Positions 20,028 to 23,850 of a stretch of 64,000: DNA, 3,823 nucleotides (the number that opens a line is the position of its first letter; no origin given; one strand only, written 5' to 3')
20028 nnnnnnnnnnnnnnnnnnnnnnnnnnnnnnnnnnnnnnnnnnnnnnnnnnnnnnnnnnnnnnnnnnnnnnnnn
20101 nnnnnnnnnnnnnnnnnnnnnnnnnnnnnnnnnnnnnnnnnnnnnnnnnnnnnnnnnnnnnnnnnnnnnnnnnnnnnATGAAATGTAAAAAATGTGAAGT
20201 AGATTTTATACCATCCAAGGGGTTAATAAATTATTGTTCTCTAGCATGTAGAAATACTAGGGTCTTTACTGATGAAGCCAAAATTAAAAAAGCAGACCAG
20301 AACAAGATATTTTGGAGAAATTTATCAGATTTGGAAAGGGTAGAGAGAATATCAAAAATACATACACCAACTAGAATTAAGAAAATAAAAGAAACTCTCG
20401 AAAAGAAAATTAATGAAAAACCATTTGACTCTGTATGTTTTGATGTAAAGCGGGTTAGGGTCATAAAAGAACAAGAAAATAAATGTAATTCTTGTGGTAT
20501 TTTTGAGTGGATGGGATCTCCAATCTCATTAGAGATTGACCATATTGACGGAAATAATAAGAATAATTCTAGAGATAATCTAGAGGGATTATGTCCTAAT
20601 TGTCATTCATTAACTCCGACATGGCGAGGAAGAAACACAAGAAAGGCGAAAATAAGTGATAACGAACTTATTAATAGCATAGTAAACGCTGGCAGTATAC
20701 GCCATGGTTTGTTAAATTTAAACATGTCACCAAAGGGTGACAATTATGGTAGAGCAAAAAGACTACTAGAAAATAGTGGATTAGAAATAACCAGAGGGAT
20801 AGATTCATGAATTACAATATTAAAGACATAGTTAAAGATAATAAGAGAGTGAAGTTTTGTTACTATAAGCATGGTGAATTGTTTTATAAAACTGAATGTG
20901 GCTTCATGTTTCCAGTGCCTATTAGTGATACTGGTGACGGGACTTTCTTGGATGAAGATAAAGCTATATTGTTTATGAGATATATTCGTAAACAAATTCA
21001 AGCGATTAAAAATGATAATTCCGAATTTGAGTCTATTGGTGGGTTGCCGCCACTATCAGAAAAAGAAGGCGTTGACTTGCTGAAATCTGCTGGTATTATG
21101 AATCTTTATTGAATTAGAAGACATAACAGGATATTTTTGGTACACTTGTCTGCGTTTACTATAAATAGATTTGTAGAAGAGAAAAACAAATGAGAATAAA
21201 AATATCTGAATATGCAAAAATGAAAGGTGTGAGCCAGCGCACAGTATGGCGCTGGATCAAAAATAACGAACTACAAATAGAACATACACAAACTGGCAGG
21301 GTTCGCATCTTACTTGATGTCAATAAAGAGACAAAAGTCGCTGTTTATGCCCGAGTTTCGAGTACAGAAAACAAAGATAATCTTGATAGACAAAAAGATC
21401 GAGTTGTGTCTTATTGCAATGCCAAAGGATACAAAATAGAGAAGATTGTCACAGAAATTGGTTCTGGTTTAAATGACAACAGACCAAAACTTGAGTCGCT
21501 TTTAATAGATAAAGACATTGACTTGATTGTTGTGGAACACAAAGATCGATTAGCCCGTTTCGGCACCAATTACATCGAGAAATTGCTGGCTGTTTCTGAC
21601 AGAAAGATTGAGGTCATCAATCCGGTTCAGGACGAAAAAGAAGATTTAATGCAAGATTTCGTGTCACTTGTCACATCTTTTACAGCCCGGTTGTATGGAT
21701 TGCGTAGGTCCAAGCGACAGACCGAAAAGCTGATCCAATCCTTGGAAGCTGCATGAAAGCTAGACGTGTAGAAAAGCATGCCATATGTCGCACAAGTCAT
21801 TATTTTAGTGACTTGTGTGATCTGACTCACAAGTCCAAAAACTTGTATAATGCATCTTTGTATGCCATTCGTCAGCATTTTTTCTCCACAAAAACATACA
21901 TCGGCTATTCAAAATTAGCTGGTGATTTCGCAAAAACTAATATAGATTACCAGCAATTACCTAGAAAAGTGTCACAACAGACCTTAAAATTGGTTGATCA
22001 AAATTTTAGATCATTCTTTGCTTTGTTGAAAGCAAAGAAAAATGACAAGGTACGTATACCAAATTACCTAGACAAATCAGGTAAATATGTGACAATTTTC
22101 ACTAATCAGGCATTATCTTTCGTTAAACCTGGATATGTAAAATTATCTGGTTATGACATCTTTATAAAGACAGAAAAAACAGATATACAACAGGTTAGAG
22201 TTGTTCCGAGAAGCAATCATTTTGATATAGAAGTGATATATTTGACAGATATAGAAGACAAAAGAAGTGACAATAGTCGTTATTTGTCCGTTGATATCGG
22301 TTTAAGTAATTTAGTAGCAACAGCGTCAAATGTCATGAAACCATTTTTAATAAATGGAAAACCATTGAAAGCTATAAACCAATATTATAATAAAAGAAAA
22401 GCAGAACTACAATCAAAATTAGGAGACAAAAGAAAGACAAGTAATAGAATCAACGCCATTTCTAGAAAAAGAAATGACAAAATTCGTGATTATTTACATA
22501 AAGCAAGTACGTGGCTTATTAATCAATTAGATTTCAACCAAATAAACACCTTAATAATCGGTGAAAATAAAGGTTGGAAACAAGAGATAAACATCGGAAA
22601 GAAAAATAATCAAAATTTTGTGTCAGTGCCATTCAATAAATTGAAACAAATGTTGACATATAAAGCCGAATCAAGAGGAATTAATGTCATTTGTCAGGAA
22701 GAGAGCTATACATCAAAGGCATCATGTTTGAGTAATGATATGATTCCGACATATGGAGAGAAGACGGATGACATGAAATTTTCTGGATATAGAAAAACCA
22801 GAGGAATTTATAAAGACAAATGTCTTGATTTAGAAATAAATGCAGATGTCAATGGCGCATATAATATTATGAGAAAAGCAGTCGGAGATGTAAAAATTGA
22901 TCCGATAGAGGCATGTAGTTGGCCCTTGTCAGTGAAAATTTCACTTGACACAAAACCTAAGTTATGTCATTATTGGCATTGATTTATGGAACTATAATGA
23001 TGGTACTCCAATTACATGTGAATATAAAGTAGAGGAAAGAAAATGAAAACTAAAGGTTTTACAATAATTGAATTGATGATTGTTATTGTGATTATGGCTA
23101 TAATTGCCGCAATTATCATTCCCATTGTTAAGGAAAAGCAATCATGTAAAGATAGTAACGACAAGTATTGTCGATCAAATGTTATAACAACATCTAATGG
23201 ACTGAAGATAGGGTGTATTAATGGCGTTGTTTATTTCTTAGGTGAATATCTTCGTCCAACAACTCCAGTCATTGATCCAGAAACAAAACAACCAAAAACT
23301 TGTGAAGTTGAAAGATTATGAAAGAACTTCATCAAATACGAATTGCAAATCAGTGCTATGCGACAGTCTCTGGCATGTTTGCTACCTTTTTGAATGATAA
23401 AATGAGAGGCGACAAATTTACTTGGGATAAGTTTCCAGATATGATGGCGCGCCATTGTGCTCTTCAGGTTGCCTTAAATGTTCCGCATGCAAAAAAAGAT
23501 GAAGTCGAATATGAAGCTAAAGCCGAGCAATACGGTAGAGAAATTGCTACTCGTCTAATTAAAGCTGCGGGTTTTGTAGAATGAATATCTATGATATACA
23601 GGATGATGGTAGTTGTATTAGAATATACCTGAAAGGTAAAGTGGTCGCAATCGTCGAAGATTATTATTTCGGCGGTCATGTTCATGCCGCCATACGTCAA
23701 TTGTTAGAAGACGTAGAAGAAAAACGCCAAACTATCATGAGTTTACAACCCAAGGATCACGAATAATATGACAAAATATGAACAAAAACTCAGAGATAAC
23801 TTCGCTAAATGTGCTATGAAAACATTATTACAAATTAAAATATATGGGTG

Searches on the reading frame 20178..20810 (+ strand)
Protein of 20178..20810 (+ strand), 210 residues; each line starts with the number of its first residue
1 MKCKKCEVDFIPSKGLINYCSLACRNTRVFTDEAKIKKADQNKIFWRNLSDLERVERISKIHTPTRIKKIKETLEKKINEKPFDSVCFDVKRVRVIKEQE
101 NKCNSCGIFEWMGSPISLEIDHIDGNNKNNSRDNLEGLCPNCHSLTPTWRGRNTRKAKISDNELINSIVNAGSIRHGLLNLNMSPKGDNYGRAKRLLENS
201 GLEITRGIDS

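Call 4: search_protein_families(library=pfam, proteins=[window:20178-20810:+], max_evalue=0.01)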
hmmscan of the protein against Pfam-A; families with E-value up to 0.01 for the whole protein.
window:20178-20810:+ (210 aa): 2 families
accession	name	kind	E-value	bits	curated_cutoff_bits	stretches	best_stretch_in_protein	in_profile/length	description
PF13392.12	HNH_3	-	4.2e-05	23.5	24.8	1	115-136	16-37/46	HNH endonuclease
PF01844.29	HNH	-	0.00017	22.1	21.4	1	103-144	1-42/47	HNH endonuclease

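Call 53: search_protein_families(library=phrogs, proteins=[window:20178-20810:+], max_evalue=0.01)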
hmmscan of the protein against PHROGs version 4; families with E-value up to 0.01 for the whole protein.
window:20178-20810:+ (210 aa): 17 families
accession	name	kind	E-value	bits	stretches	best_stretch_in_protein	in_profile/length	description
phrog_10822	-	DNA, RNA and nucleotide metabolism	7.6e-24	85.7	1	90-157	90-158/245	HNH endonuclease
phrog_14736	-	DNA, RNA and nucleotide metabolism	8.2e-24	85.4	1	94-196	24-131/202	HNH endonuclease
phrog_1271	-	DNA, RNA and nucleotide metabolism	8.5e-13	49.4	1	2-156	214-325/361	HNH endonuclease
phrog_5956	-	DNA, RNA and nucleotide metabolism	1.3e-08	35.6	1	75-162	34-123/138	HNH endonuclease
phrog_119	-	DNA, RNA and nucleotide metabolism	1.1e-07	32.1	1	30-155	121-263/443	HNH endonuclease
phrog_144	-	DNA, RNA and nucleotide metabolism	3.7e-07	30.9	1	91-167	75-152/175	HNH endonuclease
phrog_8048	-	DNA, RNA and nucleotide metabolism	4.6e-06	27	1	67-146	143-225/273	HNH endonuclease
phrog_333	-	DNA, RNA and nucleotide metabolism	9e-05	23.7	1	92-144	25-76/138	HNH endonuclease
phrog_2255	-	DNA, RNA and nucleotide metabolism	0.00017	22.1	1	60-162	98-184/211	HNH endonuclease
phrog_6050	-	DNA, RNA and nucleotide metabolism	0.0004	20.3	1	58-144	269-355/402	HNH endonuclease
phrog_589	-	DNA, RNA and nucleotide metabolism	0.00044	21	1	92-144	83-136/179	HNH endonuclease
phrog_1571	-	DNA, RNA and nucleotide metabolism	0.00054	20.9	1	118-144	65-91/128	HNH endonuclease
phrog_36620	-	unknown function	0.0014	19.9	0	57-110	5-58/79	-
phrog_2323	-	DNA, RNA and nucleotide metabolism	0.002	19.1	1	119-148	52-85/113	HNH endonuclease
phrog_4578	-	DNA, RNA and nucleotide metabolism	0.0027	18.6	1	115-135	27-47/130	HNH endonuclease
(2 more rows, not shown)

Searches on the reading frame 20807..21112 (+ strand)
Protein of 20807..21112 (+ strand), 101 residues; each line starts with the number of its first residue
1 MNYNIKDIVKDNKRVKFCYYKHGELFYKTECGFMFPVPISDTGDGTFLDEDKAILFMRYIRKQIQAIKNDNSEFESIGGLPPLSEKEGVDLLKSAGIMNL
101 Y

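Call 4: search_protein_families(library=pfam, proteins=[window:20807-21112:+], max_evalue=0.01)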
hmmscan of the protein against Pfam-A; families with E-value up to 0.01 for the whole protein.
window:20807-21112:+ (101 aa): 0 families

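Call 53: search_protein_families(library=phrogs, proteins=[window:20807-21112:+], max_evalue=0.01)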
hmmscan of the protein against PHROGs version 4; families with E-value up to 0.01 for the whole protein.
window:20807-21112:+ (101 aa): 1 family
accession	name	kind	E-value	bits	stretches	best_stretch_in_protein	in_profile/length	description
phrog_20427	-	unknown function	6.2e-33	113.5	1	5-73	3-71/75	-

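Call 78: search_dna_similar(query=window:20807-21091:+, collection=phages, mode=protein, max_rows=15, max_evalue=0.001)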
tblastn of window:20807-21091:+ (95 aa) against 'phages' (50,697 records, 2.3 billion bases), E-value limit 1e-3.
Records with a match: 23; places in all: 23; records where one place covers at least 80% of the query: 1.
Best place of each record, by identity: 60-80% 3; <60% 20.
By first word of the organism name: Erwinia 7; Yersinia 4; Xanthomonas 2; uncultured 2; Serratia 2; Pectobacterium 2; Cronobacter 2; Ralstonia 1; Tunturiibacter 1.
By host as written in the record: - 6; Erwinia amylovora SNUABM_01 3; Erwinia amylovora 3; Serratia marcescens UCC2017 2; Pectobacterium carotovorum subsp. carotovorum strain CBBL19-1-37 2; Cronobacter sakazakii 2; Xanthomonas citri 1; Ralstonia solanacearum 1; and 3 more.
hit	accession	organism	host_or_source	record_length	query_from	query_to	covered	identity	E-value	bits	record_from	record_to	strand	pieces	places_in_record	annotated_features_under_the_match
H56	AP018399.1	Xanthomonas phage XacN1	Xanthomonas citri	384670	1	87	92%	54.0%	2e-24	100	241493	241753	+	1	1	hypothetical protein | predicted ORF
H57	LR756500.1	uncultured phage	metagenomic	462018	4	76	77%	56.6%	7e-17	79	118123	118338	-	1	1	record has no annotation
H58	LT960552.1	Yersinia phage fHe-Yen9-03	-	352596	8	79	76%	55.6%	9e-20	87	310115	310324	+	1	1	g459: hypothetical protein | g460: hypothetical protein | g459: ribosome_binding_site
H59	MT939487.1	Erwinia phage pEa_SNUABM_47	Erwinia amylovora SNUABM_01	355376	8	75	72%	57.4%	3e-20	89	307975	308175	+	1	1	hypothetical protein (x2)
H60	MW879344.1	Erwinia phage pEa_SNUABM_49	Erwinia amylovora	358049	8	75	72%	57.4%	3e-20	89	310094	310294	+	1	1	hypothetical protein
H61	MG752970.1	Ralstonia phage RsoM2USA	Ralstonia solanacearum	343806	4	68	68%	60.0%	4e-22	94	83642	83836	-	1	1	hypothetical protein (x2)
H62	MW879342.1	Erwinia phage pEa_SNUABM_19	Erwinia amylovora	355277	8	77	74%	55.7%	8e-18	82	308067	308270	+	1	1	hypothetical protein (x2)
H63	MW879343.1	Erwinia phage pEa_SNUABM_44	Erwinia amylovora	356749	8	77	74%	55.7%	8e-18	82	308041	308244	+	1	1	hypothetical protein (x2)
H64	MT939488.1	Erwinia phage pEa_SNUABM_50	Erwinia amylovora SNUABM_01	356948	8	77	74%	55.7%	8e-18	82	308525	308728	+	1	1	hypothetical protein (x2)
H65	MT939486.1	Erwinia phage pEa_SNUABM_12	Erwinia amylovora SNUABM_01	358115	8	77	74%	55.7%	8e-18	82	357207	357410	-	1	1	hypothetical protein (x2)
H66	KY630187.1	Serratia phage BF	Serratia marcescens UCC2017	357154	8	77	74%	54.3%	3e-17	80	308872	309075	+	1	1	hypothetical protein (x2)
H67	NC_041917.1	Serratia phage BF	Serratia marcescens UCC2017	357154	8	77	74%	54.3%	3e-17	80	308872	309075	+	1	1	hypothetical protein (x2)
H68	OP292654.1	Xanthomonas phage XbC2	Xanthomonas vesicatoria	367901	4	67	67%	59.4%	3e-19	86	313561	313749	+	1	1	hypothetical protein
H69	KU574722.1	Pectobacterium phage vB_PcaM_CBB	Pectobacterium carotovorum subsp. ...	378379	7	67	64%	62.3%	2e-19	86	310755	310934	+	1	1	hypothetical protein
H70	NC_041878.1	Pectobacterium phage vB_PcaM_CBB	Pectobacterium carotovorum subsp. ...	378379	7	67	64%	62.3%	2e-19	86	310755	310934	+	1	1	hypothetical protein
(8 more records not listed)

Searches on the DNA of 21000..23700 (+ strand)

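Call 7: search_dna_similar(query=window:21000-23700:+, collection=phages, mode=near, max_rows=30)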
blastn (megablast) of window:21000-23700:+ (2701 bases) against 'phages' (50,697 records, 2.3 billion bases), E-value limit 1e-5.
No match.
